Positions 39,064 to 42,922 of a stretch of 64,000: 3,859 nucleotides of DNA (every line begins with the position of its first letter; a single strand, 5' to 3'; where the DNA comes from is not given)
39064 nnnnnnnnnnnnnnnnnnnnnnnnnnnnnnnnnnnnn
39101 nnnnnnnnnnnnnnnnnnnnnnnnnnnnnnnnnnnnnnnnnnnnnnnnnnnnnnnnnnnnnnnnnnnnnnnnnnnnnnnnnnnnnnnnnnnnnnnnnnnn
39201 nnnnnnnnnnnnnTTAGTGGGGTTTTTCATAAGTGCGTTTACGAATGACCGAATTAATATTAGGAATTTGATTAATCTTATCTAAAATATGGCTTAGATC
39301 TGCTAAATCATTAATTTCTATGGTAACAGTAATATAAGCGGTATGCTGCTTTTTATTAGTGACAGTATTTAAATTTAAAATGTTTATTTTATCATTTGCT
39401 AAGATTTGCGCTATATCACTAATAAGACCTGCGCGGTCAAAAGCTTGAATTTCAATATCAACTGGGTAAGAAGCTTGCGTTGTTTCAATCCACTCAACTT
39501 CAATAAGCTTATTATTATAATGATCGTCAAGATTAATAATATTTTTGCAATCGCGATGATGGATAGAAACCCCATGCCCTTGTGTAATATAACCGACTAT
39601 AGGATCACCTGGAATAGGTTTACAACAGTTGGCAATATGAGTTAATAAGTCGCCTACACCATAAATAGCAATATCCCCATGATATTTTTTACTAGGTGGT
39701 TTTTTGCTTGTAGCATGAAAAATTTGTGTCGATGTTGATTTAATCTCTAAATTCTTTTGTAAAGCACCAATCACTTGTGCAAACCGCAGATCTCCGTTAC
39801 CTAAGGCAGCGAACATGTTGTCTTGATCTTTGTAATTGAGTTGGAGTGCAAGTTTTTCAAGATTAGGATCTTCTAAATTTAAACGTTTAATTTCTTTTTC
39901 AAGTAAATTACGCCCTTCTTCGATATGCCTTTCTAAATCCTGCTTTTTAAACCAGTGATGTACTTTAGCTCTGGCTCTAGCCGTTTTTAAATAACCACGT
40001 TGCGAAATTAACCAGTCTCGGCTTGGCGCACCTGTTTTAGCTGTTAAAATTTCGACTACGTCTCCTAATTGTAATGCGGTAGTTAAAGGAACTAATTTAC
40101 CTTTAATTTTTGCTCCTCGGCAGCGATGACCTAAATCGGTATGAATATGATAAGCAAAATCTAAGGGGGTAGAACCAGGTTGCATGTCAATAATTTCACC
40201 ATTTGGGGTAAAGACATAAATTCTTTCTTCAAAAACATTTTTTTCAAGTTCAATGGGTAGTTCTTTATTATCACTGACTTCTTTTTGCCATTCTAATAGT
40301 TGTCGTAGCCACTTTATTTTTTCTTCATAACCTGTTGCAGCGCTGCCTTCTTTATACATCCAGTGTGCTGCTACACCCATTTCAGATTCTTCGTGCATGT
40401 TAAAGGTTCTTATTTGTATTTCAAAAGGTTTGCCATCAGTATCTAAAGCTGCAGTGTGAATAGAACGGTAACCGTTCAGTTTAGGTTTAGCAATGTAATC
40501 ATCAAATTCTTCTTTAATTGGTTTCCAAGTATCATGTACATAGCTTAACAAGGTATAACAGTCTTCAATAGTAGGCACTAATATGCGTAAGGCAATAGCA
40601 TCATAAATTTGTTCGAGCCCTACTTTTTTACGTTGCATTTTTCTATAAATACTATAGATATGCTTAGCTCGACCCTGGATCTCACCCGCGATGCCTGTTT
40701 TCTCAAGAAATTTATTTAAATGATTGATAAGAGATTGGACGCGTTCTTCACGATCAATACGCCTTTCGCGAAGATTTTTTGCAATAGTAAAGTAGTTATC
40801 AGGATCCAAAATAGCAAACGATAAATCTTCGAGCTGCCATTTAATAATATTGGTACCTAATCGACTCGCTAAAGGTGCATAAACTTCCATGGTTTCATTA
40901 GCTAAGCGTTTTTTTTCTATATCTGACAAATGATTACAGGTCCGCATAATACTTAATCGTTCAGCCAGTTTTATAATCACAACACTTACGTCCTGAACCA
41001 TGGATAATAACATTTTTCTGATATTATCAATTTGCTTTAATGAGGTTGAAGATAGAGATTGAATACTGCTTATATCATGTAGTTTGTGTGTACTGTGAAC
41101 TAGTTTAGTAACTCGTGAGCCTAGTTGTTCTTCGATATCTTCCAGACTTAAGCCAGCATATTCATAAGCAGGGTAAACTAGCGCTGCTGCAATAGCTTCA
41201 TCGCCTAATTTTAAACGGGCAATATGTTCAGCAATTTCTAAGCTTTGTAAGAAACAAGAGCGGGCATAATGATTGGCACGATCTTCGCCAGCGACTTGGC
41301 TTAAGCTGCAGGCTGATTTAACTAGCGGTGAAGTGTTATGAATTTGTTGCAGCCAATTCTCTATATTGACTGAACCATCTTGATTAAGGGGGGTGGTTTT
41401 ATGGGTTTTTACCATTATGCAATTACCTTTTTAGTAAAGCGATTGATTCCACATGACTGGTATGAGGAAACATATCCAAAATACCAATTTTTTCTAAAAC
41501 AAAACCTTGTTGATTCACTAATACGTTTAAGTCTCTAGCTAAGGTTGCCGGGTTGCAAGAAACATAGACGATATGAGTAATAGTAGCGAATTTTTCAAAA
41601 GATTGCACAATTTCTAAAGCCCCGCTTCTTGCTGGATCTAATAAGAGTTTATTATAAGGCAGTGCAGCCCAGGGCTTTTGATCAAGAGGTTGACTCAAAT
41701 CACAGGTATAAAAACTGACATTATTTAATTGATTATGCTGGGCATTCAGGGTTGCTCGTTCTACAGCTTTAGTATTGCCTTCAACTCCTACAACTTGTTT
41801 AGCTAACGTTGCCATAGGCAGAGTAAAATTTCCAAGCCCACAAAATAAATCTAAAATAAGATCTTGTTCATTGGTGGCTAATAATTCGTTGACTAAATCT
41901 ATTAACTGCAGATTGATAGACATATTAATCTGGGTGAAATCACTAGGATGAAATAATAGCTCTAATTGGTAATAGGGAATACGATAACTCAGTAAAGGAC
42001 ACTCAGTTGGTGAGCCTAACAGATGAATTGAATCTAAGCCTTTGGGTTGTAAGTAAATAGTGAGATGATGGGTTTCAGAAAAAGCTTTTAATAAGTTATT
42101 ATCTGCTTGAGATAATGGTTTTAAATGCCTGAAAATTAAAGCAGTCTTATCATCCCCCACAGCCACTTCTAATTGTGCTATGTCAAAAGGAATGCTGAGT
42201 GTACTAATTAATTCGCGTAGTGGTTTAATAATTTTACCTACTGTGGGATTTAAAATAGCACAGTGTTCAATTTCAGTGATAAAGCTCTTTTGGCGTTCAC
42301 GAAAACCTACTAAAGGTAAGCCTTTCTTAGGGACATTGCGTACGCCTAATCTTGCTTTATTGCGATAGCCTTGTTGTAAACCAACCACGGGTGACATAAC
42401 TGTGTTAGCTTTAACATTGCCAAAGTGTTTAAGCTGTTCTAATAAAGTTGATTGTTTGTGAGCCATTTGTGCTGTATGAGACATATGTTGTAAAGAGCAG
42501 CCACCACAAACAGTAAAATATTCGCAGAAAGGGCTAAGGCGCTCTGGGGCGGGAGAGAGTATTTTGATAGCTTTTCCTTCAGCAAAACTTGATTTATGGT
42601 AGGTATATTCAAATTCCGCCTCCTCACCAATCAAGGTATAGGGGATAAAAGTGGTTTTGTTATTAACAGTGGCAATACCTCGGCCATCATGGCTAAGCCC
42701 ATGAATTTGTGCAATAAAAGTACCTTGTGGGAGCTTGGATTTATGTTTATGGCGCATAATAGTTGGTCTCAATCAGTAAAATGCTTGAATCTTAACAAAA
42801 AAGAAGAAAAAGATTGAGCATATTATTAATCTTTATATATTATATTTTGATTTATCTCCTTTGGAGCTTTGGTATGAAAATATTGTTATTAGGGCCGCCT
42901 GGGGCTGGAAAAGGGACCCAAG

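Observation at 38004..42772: Stringent-response operon extended by an orphan Hpt protein and a DUF192 secreted protein; MazG reduced to a single domain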

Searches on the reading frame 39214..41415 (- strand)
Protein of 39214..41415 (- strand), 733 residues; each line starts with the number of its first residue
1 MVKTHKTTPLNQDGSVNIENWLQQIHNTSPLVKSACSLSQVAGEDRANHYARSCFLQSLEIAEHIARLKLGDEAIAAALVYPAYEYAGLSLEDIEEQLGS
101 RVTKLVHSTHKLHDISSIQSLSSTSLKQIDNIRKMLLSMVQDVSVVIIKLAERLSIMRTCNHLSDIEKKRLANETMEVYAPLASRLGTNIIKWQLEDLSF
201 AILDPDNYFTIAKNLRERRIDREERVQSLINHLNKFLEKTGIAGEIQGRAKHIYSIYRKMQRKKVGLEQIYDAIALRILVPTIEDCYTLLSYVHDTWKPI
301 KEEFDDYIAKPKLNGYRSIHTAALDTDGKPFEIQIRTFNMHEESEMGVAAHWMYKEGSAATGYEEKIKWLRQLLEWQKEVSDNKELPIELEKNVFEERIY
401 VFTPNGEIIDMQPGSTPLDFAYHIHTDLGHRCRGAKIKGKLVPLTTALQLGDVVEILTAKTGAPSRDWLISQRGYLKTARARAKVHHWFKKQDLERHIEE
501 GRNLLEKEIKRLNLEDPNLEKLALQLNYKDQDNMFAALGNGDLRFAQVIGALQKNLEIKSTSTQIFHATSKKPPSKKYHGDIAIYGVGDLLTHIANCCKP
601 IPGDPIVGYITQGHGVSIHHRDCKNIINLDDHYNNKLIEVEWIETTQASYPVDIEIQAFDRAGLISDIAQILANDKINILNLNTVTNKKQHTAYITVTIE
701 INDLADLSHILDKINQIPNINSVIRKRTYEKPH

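Call 3: search_protein_families(library=pfam, proteins=[window:39214-41415:-], max_evalue=0.01)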
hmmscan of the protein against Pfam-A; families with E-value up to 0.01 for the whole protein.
window:39214-41415:- (733 aa): 7 families
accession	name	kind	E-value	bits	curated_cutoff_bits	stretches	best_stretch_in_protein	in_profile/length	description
PF04607.23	RelA_SpoT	-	4.8e-40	136.8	27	1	248-357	1-111/113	Region found in RelA / SpoT proteins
PF13328.12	HD_4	-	6.1e-38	130.4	27.2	1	35-188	1-155/156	HD domain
PF02824.27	TGS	-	4.7e-23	81.4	22.2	1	399-458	1-60/60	TGS domain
PF13291.12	ACT_4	-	1.5e-22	80.5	27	1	647-725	2-80/80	ACT domain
PF19296.4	RelA_AH_RIS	-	7.6e-11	42.9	23.8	1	478-632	6-181/185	RelA/SpoT, AH and RIS domains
PF01842.31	ACT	-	9.6e-09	35.3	27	1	654-718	3-65/66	ACT domain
PF22629.2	ACT_AHAS_ss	-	5.9e-07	30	27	1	655-720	2-65/67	AHAS small subunit-like ACT domain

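Call 4: search_protein_families(library=ncbifam, proteins=[window:39214-41415:-], max_evalue=0.01)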
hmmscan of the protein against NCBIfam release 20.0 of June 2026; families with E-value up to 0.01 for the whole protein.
window:39214-41415:- (733 aa): 14 families
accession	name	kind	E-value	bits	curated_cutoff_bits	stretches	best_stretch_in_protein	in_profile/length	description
NF008124.0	PRK10872.1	equivalog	8.5e-217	722.2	728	1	6-724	5-739/744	GTP diphosphokinase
TIGR00691.1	spoT_relA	subfamily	3.5e-191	637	499.2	1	59-723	25-685/687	RelA/SpoT family protein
NF008303.0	PRK11092.1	equivalog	2.6e-145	485.4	947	1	41-727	32-701/702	bifunctional GTP diphosphokinase/guanosine-3',5'-bis pyrophosphate 3'-pyrophosphohydrolase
NF053588.1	GTPPhKinYjbM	equivalog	2e-08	34.2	320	1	245-341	39-146/201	GTP diphosphokinase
NF006352.0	PRK08577.1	equivalog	8.2e-06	25.9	140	1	635-723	41-129/136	hypothetical protein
NF003361.0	PRK04435.1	equivalog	0.0001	22.1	131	1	646-723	65-142/148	ACT domain-containing protein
NF007171.0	PRK09602.1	subfamily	0.00023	20.1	387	1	411-459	346-396/397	YchF-related putative GTPase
TIGR01327.1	PGDH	equivalog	0.00052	18.9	454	1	634-723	434-520/525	phosphoglycerate dehydrogenase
NF004976.0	PRK06349.1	subfamily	0.00054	19.1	205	1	636-724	334-421/430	homoserine dehydrogenase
NF001220.0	PRK00194.1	equivalog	0.0011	19.3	74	0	660-719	12-73/90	ACT domain-containing protein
TIGR00719.1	sda_beta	equivalog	0.0013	18.5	161.2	1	653-706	150-201/208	L-serine ammonia-lyase, iron-sulfur-dependent subunit beta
TIGR00655.1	PurU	equivalog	0.0014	18.3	285.95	1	655-713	4-63/280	formyltetrahydrofolate deformylase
NF004684.0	PRK06027.1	subfamily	0.0083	15.8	223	0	654-718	9-74/286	formyltetrahydrofolate deformylase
NF005107.0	PRK06545.1-5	equivalog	0.0096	14.9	414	0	653-690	297-334/367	prephenate dehydrogenase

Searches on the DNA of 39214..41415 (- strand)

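Call 23: search_dna_similar(query=window:39214-41415:-, collection=ecoli_genomes, mode=distant, max_rows=3)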
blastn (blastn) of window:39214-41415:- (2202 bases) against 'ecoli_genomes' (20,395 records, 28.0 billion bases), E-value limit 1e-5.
Records with a match: 355; places in all: 355; records where one place covers at least 80% of the query: 0.
Genomes with a match: 355 of 5426; with a place that covers at least 80% of the query: 0. Places per genome that has any: lowest 1, median 1, highest 1. On chromosomes: 355 places; on plasmids: 0.
Best place of each record, by identity: 60-80% 355.
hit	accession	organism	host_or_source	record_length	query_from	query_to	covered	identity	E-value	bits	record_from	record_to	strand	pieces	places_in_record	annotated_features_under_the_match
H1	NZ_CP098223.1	Escherichia coli strain Z0117EC0005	Canis lupus familiaris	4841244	904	1079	8%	71.6%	5e-15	93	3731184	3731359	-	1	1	relA: GTP diphosphokinase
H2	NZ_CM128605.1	Escherichia coli strain E200086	Homo sapiens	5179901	904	1079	8%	71.6%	5e-15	93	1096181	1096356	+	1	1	relA: GTP diphosphokinase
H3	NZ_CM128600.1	Escherichia coli strain E400634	Homo sapiens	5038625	904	1079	8%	71.6%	5e-15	93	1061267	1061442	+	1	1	relA: GTP diphosphokinase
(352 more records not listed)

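Call 25: get_annotated_region(hit=H1, flank=7000)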
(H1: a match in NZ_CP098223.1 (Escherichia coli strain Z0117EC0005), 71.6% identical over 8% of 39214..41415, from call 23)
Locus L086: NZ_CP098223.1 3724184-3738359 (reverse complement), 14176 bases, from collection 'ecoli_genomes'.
description: Escherichia coli strain Z0117EC0005 chromosome, complete genome
organism: Escherichia coli strain Z0117EC0005 (NCBI taxid 562)
replicon: chromosome; assembly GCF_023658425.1
host: Canis lupus familiaris; source: -; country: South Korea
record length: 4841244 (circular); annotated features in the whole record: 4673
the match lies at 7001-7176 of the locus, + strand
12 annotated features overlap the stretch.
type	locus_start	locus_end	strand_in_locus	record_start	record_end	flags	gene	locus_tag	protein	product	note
CDS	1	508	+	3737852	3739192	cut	gudX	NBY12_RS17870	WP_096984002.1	enolase C-terminal domain-like protein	-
CDS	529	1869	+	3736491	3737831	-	gudD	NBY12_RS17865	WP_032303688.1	glucarate dehydratase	-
CDS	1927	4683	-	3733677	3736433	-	barA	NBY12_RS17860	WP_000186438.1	two-component sensor histidine kinase BarA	-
CDS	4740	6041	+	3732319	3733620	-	rlmD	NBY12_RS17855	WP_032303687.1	23S rRNA (uracil(1939)-C(5))-methyltransferase RlmD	-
CDS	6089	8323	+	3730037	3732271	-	relA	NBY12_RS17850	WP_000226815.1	GTP diphosphokinase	-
CDS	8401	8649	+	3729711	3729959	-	mazE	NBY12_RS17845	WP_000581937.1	type II toxin-antitoxin system antitoxin MazE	-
CDS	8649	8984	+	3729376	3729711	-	mazF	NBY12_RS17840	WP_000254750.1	endoribonuclease MazF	-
CDS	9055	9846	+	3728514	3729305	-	mazG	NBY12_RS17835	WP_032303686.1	nucleoside triphosphate pyrophosphohydrolase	-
CDS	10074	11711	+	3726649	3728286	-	pyrG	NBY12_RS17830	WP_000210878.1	glutamine hydrolyzing CTP synthase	-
CDS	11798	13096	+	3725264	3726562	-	eno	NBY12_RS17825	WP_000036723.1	phosphopyruvate hydratase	-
CDS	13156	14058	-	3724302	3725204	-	-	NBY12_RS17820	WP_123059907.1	TPM domain-containing protein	-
CDS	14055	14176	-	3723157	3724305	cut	-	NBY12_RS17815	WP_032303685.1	TPM domain-containing protein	-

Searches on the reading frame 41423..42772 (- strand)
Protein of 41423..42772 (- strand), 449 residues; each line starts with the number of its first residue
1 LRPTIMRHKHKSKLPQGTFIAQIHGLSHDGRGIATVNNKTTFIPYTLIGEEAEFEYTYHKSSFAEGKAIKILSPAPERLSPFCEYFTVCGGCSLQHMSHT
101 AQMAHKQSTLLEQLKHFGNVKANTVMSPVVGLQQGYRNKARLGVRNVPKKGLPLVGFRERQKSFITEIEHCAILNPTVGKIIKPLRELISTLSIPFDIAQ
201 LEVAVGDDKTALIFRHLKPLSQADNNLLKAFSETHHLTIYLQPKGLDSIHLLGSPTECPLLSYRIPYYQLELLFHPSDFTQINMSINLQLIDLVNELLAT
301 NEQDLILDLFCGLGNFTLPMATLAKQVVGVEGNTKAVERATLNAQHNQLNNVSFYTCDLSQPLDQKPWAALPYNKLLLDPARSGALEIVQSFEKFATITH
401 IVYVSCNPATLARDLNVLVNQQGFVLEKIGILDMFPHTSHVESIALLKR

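Call 3: search_protein_families(library=pfam, proteins=[window:41423-42772:-], max_evalue=0.01)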
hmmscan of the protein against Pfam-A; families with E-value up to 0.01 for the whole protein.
window:41423-42772:- (449 aa): 12 families
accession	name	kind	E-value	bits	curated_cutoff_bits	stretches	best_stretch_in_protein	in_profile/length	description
PF05958.17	tRNA_U5-meth_tr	-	1.9e-24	86.8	23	1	277-449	177-356/357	tRNA (Uracil-5-)-methyltransferase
PF13847.12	Methyltransf_31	-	4.5e-11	43.1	27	1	306-401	7-109/145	Methyltransferase domain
PF13649.12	Methyltransf_25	-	9.6e-07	29.8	27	1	306-361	1-57/97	Methyltransferase domain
PF02475.24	TRM5-TYW2_MTfase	-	1.5e-06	28.7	28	1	300-352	34-88/164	TRM5/TYW2 methyltransferase domain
PF05175.20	MTS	-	2e-06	28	23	1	296-365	25-96/170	Methyltransferase small domain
PF09445.16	Methyltransf_15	-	4.1e-05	23.7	22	1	305-376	3-61/165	RNA cap guanine-N2 methyltransferase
PF08241.18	Methyltransf_11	-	0.00028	21.9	21.2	1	307-363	1-56/95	Methyltransferase domain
PF01938.26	TRAM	-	0.00096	19.4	21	1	22-68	11-60/61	TRAM domain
PF00398.26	RrnaAD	-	0.002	17.7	24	1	287-359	15-85/263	Ribosomal RNA adenine dimethylase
PF01135.25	PCMT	-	0.0026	18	20.3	1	290-365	61-139/210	Protein-L-isoaspartate(D-aspartate) O-methyltransferase (PCMT)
PF13489.12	Methyltransf_23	-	0.0035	17.5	27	1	289-350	8-70/164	Methyltransferase domain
PF02390.23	Methyltransf_4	-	0.008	16.1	24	0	303-359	2-60/173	Putative methyltransferase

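Call 4: search_protein_families(library=ncbifam, proteins=[window:41423-42772:-], max_evalue=0.01)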
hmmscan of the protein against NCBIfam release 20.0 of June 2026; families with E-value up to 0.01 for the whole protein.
window:41423-42772:- (449 aa): 24 families
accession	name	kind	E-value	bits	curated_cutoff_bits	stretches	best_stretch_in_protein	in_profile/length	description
NF009639.0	PRK13168.1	equivalog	2.3e-162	540.9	458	1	10-449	8-445/446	23S rRNA (uracil(1939)-C(5))-methyltransferase RlmD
TIGR00479.1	rumA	equivalog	1.1e-92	311.2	183.55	1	26-442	1-432/432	23S rRNA (uracil(1939)-C(5))-methyltransferase RlmD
NF002910.0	PRK03522.2-3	equivalog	1.1e-40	139.9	558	1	83-449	3-382/383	23S rRNA (uracil(747)-C(5))-methyltransferase RlmC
NF002909.0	PRK03522.2-1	equivalog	8.6e-40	137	553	1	83-449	3-373/374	23S rRNA (uracil(747)-C(5))-methyltransferase RlmC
TIGR02085.1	meth_trns_rumB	equivalog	2e-35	122.5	429.5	1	83-449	2-374/374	23S rRNA (uracil(747)-C(5))-methyltransferase RlmC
TIGR02143.1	trmA_only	equivalog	3.1e-25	88.9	334.65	1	277-449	172-351/352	tRNA (uridine(54)-C5)-methyltransferase TrmA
NF002913.0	PRK03522.2-6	equivalog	4.9e-13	49.1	537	1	371-449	265-340/342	23S rRNA (uracil(747)-C(5))-methyltransferase RlmC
NF011529.0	PRK14968.1-3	equivalog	6.2e-10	38.8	162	1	293-365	25-97/198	putative methyltransferase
NF053718.1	23SC1962Mtase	equivalog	3.6e-08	32.6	575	1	303-381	211-289/383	23S rRNA (cytosine(1962)-C(5))-methyltransferase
TIGR03534.1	RF_mod_PrmC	equivalog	3.5e-06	26.7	199.1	1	290-365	76-153/253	peptide chain release factor N(5)-glutamine methyltransferase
TIGR01983.1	UbiG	equivalog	1e-05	25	102.95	1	303-361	50-108/228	bifunctional 2-polyprenyl-6-hydroxyphenol methylase/3-demethylubiquinol 3-O-methyltransferase UbiG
NF047824.1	tRNAwyosineTaw2Meth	equivalog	1.9e-05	24.4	350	1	300-354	91-147/245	tRNA(Phe) (4-demethylwyosine(37)-C(7)) aminocarboxypropyltransferase Taw2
TIGR00536.1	hemK_fam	subfamily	2.6e-05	23.5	115.5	1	295-365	107-180/286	HemK family protein methyltransferase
NF041820.1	daptide_MTase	equivalog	0.00019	21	175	1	299-339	33-73/243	daptide-type RiPP biosynthesis methyltransferase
NF043040.1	corrin_prot_MT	hypoth_equivalog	0.00029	20.3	180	1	301-359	40-99/216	corrinoid protein-associated methyltransferase CpaM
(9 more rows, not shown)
